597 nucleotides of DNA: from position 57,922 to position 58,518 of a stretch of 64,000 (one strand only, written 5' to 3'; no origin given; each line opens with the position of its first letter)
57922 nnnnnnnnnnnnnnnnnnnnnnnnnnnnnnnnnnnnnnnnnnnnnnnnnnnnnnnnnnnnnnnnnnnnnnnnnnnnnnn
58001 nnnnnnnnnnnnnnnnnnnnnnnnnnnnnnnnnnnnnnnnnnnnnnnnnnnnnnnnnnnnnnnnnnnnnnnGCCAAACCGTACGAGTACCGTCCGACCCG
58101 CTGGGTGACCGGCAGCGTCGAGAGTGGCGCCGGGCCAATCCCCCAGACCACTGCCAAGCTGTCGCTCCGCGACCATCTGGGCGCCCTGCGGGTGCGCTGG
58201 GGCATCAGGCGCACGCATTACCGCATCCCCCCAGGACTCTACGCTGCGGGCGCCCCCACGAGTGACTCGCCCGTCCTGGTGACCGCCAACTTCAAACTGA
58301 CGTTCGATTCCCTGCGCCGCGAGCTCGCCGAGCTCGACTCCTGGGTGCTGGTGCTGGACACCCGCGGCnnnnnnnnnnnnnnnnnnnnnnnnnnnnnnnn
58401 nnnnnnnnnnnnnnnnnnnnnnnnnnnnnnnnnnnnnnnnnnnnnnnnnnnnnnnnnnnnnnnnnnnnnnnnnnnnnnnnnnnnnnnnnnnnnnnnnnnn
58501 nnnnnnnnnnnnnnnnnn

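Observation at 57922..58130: HgcA with about 70-aa N-terminal extension containing two PCAC motifs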

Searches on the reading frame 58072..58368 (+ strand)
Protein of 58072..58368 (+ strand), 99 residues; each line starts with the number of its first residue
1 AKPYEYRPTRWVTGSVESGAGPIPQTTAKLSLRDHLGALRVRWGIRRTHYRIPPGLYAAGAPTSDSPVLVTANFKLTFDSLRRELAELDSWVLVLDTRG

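Call 52: find_related_loci(query=window:58072-58368:+, collection=metagenome_contigs, flank=2500)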
Query seq(99 aa) (99 aa) in metagenome_contigs; peptide patterns used: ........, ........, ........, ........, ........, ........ (x = any residue, [..] = any of these).
540 stretches matched a pattern; 125 encode a relative of the query (tblastn E <= 1e-3); the best 80 are kept; 80 distinct loci.
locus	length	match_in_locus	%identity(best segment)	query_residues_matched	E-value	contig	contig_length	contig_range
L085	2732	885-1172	55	4-99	5e-36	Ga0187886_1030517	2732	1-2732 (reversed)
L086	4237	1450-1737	54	3-99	5e-34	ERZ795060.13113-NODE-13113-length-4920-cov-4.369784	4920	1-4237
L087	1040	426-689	63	12-99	4e-35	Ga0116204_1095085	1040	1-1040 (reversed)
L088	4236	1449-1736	54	3-99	5e-34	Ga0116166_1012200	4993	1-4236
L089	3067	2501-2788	55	3-99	3e-33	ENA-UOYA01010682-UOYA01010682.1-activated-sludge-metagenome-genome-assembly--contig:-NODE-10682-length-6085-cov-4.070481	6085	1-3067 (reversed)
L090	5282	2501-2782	54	6-99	3e-31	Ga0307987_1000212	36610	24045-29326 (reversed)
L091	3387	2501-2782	54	6-99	8e-31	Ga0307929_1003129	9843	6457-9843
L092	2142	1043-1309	55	11-99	2e-30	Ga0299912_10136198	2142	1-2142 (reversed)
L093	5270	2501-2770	59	10-99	7e-30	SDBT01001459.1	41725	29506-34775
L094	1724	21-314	52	1-99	4e-30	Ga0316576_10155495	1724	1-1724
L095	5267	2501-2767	53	11-99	1e-29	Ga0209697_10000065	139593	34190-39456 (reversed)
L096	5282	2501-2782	53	6-99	2e-29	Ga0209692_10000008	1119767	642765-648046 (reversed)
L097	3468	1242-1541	50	3-99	1e-29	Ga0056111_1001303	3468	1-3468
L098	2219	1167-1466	50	1-99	4e-29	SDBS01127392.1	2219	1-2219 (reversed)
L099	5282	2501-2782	52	6-99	2e-29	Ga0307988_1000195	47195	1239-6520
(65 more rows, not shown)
